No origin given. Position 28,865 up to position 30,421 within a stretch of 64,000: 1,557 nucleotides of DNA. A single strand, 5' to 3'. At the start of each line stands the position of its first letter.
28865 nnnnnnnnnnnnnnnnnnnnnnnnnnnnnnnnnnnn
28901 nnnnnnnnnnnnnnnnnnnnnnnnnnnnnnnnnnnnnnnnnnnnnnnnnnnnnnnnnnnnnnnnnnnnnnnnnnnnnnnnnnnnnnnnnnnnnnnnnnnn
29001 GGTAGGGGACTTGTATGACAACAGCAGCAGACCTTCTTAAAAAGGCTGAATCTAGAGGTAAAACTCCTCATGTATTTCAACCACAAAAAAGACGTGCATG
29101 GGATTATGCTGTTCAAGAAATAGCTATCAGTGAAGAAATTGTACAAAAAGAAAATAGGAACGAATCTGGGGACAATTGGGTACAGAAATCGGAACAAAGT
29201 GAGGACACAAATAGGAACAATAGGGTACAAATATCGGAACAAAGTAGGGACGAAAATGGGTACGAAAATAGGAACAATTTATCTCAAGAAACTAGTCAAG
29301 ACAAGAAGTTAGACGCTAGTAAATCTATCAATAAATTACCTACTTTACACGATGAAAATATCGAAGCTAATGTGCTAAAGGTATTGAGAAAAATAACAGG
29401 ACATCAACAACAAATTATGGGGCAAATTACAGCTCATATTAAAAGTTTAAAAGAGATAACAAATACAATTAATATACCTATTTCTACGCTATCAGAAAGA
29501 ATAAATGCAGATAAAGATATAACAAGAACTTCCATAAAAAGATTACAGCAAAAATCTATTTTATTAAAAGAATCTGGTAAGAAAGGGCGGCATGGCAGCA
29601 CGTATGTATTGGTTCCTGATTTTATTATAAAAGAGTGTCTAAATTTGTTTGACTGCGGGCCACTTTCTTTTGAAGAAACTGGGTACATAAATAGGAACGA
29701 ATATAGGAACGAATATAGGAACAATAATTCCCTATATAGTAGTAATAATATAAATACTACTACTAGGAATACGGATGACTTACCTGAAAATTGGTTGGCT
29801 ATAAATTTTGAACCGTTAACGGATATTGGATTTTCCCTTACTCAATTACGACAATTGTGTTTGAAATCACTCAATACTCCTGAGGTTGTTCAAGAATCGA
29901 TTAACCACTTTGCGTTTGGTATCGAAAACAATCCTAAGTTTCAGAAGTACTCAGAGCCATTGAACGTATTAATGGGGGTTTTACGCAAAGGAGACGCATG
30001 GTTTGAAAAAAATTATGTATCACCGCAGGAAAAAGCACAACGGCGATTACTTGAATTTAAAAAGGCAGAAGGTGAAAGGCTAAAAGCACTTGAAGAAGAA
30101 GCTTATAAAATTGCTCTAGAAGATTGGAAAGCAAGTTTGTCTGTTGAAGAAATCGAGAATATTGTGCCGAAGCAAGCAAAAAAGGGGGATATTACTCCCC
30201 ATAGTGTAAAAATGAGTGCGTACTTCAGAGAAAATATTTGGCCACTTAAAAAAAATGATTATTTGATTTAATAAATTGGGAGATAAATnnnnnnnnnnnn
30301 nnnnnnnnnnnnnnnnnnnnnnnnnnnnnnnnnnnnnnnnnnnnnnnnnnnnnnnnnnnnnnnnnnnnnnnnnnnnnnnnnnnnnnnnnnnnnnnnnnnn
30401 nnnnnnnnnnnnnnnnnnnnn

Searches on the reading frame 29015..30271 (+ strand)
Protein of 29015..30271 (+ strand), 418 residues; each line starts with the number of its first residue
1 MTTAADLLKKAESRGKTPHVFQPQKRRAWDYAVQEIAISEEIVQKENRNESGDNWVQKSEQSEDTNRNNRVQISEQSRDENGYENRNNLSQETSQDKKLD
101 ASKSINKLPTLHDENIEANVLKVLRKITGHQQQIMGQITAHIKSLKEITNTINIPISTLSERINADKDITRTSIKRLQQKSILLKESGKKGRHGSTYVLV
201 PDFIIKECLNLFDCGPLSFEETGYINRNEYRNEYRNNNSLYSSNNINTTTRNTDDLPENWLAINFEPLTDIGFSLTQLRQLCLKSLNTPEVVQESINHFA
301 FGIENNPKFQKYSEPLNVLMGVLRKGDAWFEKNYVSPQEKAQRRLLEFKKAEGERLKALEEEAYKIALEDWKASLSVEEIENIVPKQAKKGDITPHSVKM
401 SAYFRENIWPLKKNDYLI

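Call 31: search_protein_families(library=pfam, proteins=[window:29015-30271:+], max_evalue=0.001)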
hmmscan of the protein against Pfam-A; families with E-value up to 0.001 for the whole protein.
window:29015-30271:+ (418 aa): 0 families

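Call 33: search_protein_families(library=ncbifam, proteins=[window:29015-30271:+], max_evalue=0.1)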
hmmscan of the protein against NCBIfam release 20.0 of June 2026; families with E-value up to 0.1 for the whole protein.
window:29015-30271:+ (418 aa): 3 families
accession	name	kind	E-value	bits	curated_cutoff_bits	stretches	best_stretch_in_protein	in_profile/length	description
NF009174.0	PRK12522.1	equivalog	0.041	13.9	217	1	115-175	107-168/175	RNA polymerase sigma factor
NF007223.0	PRK09641.1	equivalog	0.042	13.7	209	1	142-175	152-185/187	RNA polymerase sigma factor SigW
NF009168.0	PRK12515.1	subfamily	0.046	13.2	236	1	111-163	116-168/189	RNA polymerase sigma factor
